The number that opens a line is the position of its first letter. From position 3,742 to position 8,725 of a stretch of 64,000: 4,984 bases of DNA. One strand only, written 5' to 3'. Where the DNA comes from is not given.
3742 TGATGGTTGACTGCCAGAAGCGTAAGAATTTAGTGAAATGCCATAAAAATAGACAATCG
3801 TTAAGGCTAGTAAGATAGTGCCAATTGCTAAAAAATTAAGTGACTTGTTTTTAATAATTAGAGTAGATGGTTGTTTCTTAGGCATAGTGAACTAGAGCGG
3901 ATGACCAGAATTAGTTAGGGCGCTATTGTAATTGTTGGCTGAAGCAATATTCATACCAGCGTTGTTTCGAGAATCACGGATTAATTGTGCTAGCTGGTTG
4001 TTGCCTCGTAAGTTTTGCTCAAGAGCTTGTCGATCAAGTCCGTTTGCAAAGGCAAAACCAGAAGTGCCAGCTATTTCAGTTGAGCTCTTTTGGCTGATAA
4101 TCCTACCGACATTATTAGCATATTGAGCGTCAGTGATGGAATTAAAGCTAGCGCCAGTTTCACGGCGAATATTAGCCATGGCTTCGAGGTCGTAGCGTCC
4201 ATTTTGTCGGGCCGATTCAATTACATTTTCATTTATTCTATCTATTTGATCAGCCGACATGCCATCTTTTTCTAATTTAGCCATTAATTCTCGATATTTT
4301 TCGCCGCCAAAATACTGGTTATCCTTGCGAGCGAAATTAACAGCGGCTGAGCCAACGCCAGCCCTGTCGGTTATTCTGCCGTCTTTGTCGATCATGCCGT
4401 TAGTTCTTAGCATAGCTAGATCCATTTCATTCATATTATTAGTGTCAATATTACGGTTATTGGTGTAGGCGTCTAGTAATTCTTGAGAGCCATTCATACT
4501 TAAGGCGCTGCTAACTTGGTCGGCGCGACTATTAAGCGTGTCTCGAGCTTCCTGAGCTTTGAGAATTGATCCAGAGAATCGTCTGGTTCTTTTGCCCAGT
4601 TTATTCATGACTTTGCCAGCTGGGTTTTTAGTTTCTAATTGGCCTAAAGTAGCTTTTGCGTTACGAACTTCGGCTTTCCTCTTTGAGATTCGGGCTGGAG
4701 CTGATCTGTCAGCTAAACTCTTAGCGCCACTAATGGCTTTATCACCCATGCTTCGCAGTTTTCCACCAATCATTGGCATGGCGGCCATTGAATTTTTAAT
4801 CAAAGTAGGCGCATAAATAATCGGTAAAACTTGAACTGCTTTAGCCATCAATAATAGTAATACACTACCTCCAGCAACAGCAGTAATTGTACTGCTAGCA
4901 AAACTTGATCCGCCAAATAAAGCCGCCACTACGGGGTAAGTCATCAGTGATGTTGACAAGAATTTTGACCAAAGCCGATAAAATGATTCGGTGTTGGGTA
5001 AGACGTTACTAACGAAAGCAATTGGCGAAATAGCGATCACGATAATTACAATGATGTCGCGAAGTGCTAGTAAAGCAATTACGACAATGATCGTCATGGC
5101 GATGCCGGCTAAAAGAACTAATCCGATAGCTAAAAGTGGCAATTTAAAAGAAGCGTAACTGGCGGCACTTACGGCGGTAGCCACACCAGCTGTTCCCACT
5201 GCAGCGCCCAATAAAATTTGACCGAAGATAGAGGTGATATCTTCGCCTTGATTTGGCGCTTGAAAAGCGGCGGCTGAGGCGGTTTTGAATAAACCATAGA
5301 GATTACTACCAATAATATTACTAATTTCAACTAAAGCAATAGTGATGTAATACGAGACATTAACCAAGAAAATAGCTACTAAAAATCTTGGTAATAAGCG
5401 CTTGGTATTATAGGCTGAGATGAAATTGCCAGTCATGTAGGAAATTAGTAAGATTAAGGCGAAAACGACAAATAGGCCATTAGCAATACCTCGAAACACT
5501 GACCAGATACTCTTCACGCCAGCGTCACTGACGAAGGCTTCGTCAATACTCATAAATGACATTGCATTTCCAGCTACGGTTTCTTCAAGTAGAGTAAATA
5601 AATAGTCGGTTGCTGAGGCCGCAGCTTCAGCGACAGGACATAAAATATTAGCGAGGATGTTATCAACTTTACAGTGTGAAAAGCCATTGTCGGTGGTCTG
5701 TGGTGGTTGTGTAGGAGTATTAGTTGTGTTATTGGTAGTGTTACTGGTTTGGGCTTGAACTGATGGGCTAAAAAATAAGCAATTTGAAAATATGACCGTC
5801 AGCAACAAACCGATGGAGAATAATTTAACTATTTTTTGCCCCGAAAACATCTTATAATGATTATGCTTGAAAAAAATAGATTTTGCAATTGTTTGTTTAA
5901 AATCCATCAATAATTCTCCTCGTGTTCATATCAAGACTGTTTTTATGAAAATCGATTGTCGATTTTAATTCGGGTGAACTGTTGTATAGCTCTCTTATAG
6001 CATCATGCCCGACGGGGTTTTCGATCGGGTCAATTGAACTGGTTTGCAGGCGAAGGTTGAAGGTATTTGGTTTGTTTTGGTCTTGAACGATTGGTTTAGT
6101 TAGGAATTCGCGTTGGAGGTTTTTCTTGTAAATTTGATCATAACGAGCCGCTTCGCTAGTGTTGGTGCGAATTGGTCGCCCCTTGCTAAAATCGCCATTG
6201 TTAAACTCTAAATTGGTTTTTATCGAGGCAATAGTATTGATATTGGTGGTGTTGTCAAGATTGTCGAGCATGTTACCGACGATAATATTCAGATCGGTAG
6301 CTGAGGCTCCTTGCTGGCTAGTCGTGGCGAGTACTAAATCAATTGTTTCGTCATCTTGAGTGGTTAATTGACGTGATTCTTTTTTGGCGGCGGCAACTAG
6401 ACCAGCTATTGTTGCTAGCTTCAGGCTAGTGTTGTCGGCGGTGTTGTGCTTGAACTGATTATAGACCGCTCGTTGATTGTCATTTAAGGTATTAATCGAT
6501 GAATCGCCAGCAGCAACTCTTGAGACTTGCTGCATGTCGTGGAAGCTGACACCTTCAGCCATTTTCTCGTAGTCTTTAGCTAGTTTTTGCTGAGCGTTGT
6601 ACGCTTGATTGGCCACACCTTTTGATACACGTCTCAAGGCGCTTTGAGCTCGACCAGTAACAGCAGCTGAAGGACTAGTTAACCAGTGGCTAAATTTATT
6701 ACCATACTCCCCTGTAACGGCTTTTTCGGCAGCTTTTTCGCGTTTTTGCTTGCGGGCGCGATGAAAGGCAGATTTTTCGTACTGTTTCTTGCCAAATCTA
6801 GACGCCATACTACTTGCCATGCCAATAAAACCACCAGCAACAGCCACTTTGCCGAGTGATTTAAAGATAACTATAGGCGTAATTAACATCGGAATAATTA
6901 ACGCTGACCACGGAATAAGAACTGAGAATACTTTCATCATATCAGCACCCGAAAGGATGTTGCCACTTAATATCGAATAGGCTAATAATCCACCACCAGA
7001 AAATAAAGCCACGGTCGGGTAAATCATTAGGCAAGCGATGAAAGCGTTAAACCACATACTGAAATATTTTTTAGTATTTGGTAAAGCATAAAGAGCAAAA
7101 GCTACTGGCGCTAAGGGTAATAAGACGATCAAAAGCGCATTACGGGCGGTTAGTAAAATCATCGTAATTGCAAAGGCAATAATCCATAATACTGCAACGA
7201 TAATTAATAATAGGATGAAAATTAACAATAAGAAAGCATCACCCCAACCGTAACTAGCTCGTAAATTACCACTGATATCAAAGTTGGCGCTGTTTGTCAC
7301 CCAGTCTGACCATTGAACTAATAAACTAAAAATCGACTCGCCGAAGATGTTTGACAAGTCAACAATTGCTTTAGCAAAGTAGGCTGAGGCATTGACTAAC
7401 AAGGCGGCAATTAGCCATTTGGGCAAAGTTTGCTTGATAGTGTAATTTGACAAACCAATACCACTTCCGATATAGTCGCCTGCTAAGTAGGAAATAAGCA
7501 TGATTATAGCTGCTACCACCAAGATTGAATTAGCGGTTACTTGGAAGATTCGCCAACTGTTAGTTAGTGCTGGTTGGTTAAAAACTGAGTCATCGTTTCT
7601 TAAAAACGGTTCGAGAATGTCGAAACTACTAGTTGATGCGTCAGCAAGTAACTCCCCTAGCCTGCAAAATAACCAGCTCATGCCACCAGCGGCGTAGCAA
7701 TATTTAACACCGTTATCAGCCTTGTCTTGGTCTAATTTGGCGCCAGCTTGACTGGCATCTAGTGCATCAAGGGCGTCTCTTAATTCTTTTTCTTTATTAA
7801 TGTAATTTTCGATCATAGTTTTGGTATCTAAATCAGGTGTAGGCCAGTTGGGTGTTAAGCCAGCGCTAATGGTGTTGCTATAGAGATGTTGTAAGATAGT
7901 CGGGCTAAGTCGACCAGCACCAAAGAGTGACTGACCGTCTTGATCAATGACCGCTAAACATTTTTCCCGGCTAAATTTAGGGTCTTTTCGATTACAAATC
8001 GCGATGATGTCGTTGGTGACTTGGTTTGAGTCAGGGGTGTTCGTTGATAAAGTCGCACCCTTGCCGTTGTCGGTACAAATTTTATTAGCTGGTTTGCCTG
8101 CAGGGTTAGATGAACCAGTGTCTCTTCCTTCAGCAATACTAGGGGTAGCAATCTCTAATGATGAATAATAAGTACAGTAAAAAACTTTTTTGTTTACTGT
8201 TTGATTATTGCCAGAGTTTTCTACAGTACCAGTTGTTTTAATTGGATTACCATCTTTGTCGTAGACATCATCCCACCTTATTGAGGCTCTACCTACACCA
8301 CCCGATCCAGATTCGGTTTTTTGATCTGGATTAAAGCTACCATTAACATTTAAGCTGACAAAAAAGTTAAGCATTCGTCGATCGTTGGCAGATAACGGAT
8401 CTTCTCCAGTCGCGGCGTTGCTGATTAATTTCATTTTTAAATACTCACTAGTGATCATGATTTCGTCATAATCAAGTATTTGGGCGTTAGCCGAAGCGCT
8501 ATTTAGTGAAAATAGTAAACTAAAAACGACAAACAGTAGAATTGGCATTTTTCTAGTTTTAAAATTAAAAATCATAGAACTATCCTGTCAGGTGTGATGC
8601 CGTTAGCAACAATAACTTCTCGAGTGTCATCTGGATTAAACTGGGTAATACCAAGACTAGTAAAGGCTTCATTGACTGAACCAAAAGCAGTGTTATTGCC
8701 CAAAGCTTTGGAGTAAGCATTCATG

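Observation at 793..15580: Five tandem, enlarged, mutually divergent VirB6/TrbL-like membrane proteins in one operon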

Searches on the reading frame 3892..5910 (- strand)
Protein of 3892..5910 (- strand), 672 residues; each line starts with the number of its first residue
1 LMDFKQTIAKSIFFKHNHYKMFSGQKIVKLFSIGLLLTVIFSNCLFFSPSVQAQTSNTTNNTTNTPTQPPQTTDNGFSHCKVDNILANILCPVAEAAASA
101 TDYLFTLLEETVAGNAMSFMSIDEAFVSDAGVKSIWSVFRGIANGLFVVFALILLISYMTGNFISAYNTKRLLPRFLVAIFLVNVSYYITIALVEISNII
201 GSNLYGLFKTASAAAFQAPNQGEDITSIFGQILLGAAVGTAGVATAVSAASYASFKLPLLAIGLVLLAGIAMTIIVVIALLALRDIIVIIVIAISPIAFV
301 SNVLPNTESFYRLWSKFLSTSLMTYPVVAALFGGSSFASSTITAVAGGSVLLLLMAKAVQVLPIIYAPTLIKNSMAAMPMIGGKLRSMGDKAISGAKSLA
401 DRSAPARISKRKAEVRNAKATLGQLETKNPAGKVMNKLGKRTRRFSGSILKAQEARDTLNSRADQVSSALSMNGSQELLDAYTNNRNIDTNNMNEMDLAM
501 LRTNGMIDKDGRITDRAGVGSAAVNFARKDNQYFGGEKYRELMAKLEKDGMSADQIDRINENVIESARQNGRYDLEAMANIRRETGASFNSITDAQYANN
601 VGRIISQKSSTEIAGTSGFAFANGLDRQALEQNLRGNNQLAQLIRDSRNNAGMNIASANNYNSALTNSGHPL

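Call 4: search_protein_families(library=pfam, proteins=[window:3892-5910:-], max_evalue=1)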
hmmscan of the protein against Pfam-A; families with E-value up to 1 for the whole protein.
window:3892-5910:- (672 aa): 0 families

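Call 6: search_protein_families(library=ncbifam, proteins=[window:3892-5910:-], max_evalue=1)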
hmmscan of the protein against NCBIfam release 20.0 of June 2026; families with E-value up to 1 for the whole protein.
window:3892-5910:- (672 aa): 1 family
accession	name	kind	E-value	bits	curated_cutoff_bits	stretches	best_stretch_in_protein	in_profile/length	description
NF041742.1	WGxxGxxG_fam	subfamily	0.078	13.6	35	1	36-75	14-48/69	WGxxGxxG family protein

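Call 13: find_homologous_proteins(query=window:3892-5910:-)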
Query window:3892-5910:- (672 aa): 3 proteins with E <= 0.001 among 8000 candidates.
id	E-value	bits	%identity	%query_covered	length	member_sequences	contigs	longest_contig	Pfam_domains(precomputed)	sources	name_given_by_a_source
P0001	0.0e+0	1433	100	100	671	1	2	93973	PF19590.5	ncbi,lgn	-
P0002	3.4e-188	645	50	99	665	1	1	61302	PF19590.5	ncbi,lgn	-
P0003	8.6e-20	89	25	63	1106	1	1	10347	PF19590.5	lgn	-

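Call 23: find_encoding_contigs(protein=P0001, flank=10000, max_places=4)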
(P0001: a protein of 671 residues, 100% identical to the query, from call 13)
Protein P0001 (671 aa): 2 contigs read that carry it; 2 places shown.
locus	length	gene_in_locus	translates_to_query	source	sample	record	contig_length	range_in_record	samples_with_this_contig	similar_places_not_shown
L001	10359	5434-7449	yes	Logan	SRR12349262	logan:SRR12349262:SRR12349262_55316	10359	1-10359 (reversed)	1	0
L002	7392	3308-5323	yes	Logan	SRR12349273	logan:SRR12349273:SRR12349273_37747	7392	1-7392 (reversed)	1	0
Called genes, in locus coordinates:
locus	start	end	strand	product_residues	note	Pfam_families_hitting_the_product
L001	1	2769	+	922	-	?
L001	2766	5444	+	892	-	PF19590:TrbL_3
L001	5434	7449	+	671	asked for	PF19590:TrbL_3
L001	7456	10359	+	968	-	?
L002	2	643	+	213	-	?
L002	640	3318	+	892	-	PF19590:TrbL_3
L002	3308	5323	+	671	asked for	PF19590:TrbL_3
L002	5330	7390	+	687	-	?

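Call 25: find_encoding_contigs(protein=P0002, flank=10000, max_places=3)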
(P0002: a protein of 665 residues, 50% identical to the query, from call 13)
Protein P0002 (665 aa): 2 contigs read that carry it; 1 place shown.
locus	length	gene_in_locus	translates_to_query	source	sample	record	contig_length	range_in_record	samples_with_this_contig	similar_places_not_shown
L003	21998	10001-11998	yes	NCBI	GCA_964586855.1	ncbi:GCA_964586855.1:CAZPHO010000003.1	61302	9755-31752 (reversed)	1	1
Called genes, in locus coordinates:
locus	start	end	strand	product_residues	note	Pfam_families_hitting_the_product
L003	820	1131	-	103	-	-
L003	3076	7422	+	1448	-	PF19590:TrbL_3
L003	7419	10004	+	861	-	PF19590:TrbL_3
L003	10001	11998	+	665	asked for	PF19590:TrbL_3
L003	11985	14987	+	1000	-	PF19590:TrbL_3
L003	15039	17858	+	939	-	PF02557:VanY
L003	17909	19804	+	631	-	PF18013:Phage_lysozyme2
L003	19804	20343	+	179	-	-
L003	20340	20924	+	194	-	-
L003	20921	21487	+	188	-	-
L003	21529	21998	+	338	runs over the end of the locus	PF12666:PrgI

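Call 44: search_protein_families(library=pfam, proteins=[L003:15039-17858:+, L003:17909-19804:+, L003:19804-20343:+, L003:20340-20924:+, L003:20921-21487:+, L003:21529-21996:+, L003:11-3007:+, L003:3076-7422:+, L003:11979-14987:+], max_evalue=0.01)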
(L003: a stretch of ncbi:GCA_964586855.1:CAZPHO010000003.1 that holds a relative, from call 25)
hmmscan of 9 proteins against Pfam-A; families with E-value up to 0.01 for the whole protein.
L003:15039-17858:+ (939 aa): 3 families
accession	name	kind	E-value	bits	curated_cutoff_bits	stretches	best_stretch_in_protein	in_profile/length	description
PF02557.22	VanY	-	1.3e-14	54.5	25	1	826-935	2-130/132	D-alanyl-D-alanine carboxypeptidase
PF13539.11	Peptidase_M15_4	-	0.0089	17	25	0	879-905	6-31/70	D-alanyl-D-alanine carboxypeptidase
PF10046.14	BLOC1_2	-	0.0096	16.7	33.4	0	195-235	15-55/96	Biogenesis of lysosome-related organelles complex-1 subunit 2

L003:17909-19804:+ (631 aa): 2 families
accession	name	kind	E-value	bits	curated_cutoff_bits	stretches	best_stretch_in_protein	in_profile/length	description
PF18013.6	Phage_lysozyme2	-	3e-25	89.5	28.2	1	229-379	1-140/140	Phage tail lysozyme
PF13529.12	Peptidase_C39_2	-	0.00012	23.1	24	1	474-593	12-143/143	Peptidase_C39 like family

L003:19804-20343:+ (179 aa): 0 families

L003:20340-20924:+ (194 aa): 1 family
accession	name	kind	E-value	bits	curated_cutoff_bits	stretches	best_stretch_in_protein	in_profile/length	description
PF08308.17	PEGA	-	0.00056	20.2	20.8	1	29-75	2-50/71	PEGA domain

L003:20921-21487:+ (188 aa): 0 families

L003:21529-21996:+ (156 aa): 1 family
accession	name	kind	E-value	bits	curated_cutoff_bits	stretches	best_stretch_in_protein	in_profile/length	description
PF12666.12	PrgI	-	2.1e-12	47.9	27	1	5-90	1-90/91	PrgI family protein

L003:11-3007:+ (998 aa): 0 families

L003:3076-7422:+ (1448 aa): 0 families

L003:11979-14987:+ (1002 aa): 1 family
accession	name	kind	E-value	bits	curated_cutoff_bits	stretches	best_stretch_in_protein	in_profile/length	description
PF04610.19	TrbL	-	0.00059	20.1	25.9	1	473-629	24-176/215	TrbL/VirB6 plasmid conjugal transfer protein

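Call 46: predict_structure(alignment_id=A2)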
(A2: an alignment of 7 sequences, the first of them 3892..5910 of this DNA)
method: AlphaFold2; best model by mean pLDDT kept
length: 672 residues; sequences in the alignment: 7
mean_pLDDT: 58.9   pTM: 0.35
mean pLDDT of the five models: 58.9, 58.3, 56.1, 55.2, 51.6
residues with pLDDT >= 90: 0; 70-90: 253; 50-70: 168; < 50: 251
segments of 3 or more residues with pLDDT < 50: 1-122, 214-268, 380-409, 419-452, 669-672
pLDDT, mean of each block of 10 residues (from residue 1): 34 34 36 40 35 26 28 38 44 46 44 37 53 76 82 76 59 78 82 75 62 45 34 29 28 33 46 59 71 83 75 77 71 66 57 59 63 57 40 39 44 52 36 38 41 56 75 80 82 80 82 79 71 72 81 75 76 83 83 85 81 67 69 74 64 53 50 39
secondary structure, 60 per line:
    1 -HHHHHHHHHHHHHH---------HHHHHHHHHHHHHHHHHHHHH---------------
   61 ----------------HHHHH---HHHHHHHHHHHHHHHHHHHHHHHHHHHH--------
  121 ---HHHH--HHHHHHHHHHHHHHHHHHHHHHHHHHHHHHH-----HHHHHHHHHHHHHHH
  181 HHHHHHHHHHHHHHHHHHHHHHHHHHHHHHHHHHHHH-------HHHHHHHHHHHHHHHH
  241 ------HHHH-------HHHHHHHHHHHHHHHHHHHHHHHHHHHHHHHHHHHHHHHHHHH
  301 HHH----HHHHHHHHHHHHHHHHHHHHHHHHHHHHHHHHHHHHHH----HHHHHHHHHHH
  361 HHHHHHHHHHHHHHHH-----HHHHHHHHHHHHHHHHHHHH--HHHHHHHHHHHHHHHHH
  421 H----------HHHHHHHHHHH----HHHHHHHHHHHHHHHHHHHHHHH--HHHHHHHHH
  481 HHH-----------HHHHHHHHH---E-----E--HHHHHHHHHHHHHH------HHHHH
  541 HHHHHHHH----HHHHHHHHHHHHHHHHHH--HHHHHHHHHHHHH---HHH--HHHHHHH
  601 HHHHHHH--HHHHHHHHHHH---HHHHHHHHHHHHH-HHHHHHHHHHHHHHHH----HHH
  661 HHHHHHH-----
elements in order (helices of 4 or more, strands of 3 or more residues): H2-15 H25-45 H77-81 H85-112 H124-127 H130-160 H166-217 H225-240 H247-250 H258-303 H308-345 H350-376 H382-401 H404-421 H432-442 H447-469 H472-483 H495-503 H516-529 H536-548 H553-570 H573-585 H594-607 H610-620 H624-636 H638-653 H658-667

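Call 49: fold_search(model_id=the predicted structure, library=pdb)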
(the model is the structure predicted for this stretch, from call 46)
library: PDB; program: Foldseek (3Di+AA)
matches with E <= 10: 91; with E <= 0.001: 0
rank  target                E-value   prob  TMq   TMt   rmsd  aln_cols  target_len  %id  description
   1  8rtd_L                5.6e-02  0.80  0.13  0.23  15.3       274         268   12  Stalk-Arches-IMC structure from the fully-assembled R388 type IV secretion system determined by cryo-EM. (released 2024-06-19)
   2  8rt9_F                6.4e-02  0.92  0.15  0.28  14.7       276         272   13  Stalk complex full-length structure (TrwJ/VirB5-TrwI/VirB6) from the fully-assembled R388 type IV secretion system det (released 2024-06-19)
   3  7o3v_J                1.6e-01  0.89  0.17  0.33  13.3       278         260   14  Stalk complex structure (TrwJ/VirB5-TrwI/VirB6) from the fully-assembled R388 type IV secretion system determined by c (released 2022-06-22)
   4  7o3v_F                7.5e-01  0.44  0.15  0.32  13.6       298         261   14  Stalk complex structure (TrwJ/VirB5-TrwI/VirB6) from the fully-assembled R388 type IV secretion system determined by c (released 2022-06-22)
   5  7o3v_G                8.2e-01  0.54  0.17  0.34  13.4       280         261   12  Stalk complex structure (TrwJ/VirB5-TrwI/VirB6) from the fully-assembled R388 type IV secretion system determined by c (released 2022-06-22)
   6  9nu8_A                1.8e+00  0.03  0.07  0.09  29.4       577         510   14  Structure of MurJ in complex with single gene lysis protein from phage Changjiang3 (released 2026-02-11)
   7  8xqn_R                2.1e+00  0.10  0.09  0.18  23.5       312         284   13  Structure of human class T GPCR TAS2R14-DNGi complex with Aristolochic acid A. (released 2024-07-10)
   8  8yky_R                2.2e+00  0.09  0.09  0.18  23.5       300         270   14  Structure of human class T GPCR TAS2R14-Ggustducin complex with agonist 28.1 (released 2024-07-10)
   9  8jd9_A                2.3e+00  0.03  0.09  0.08  23.5       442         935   11  Cyro-EM structure of the Na+/H+ antipoter SOS1 from Arabidopsis thaliana,class1 (released 2023-11-08)
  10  7uw9_g                2.4e+00  0.08  0.06  0.20  13.0       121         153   15  Citrus V-ATPase State 1, H in contact with subunit a (released 2022-07-06)
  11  6v9i_C                2.6e+00  0.05  0.10  0.10  25.3       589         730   11  cryo-EM structure of Cullin5 bound to RING-box protein 2 (Cul5-Rbx2) (released 2020-04-29)
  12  6nc9                  2.8e+00  0.03  0.08  0.11  28.8       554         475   10  Lipid II flippase MurJ, outward-facing conformation (released 2019-04-17)
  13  4rv1_C                3.0e+00  0.05  0.10  0.14  19.1       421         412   12  Crystal Structure of Engineered Protein. Northeast Structural Genomics Consortium (NESG) Target OR497. (released 2014-12-10)
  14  7udn_B                3.2e+00  0.11  0.14  0.25  22.8       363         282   10  Crystal structure of designed helical repeat protein RPB_PLP1_R6 in alternative conformation 2 (released 2023-03-22)
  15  6xbw_b                3.2e+00  0.08  0.09  0.22  15.6       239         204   18  Cryo-EM structure of V-ATPase from bovine brain, state 1 (released 2020-08-19)
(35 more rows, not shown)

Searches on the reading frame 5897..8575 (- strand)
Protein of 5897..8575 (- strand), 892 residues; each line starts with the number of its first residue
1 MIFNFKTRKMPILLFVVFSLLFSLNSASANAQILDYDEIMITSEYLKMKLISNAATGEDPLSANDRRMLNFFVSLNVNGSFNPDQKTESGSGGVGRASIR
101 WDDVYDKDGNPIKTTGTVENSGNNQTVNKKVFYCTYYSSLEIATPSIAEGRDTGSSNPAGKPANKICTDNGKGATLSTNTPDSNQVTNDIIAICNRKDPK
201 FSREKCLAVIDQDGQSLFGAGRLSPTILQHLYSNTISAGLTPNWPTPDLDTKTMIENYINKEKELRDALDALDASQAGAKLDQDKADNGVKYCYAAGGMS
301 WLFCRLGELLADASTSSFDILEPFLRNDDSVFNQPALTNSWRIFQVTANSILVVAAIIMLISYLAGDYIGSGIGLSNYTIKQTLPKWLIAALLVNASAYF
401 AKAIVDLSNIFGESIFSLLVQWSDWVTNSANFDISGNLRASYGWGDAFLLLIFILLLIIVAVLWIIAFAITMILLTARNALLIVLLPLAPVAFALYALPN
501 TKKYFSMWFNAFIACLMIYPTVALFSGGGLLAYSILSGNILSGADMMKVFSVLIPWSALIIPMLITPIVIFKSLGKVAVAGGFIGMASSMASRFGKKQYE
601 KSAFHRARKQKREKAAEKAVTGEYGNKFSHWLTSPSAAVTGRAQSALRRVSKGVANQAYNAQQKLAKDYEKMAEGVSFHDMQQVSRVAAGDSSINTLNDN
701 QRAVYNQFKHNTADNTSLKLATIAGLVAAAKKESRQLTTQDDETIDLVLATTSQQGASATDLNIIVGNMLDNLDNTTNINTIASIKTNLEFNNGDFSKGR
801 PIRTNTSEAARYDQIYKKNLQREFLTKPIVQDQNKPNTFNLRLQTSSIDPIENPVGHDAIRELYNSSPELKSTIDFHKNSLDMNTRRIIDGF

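Call 4: search_protein_families(library=pfam, proteins=[window:5897-8575:-], max_evalue=1)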
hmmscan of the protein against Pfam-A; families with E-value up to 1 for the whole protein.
window:5897-8575:- (892 aa): 2 families
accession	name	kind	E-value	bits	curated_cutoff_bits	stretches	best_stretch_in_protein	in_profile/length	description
PF04610.19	TrbL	-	0.00023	21.4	25.9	1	380-529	25-176/215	TrbL/VirB6 plasmid conjugal transfer protein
PF18288.6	FAA_hydro_N_2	-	0.047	14.6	25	0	737-789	3-56/78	Fumarylacetoacetase N-terminal domain 2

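Call 6: search_protein_families(library=ncbifam, proteins=[window:5897-8575:-], max_evalue=1)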
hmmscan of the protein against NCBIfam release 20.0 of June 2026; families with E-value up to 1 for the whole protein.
window:5897-8575:- (892 aa): 1 family
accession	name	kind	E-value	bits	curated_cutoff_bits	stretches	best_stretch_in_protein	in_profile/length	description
TIGR03782.1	Bac_Flav_CT_J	equivalog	0.16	10.9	289.95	1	461-527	170-236/323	conjugative transposon protein TraJ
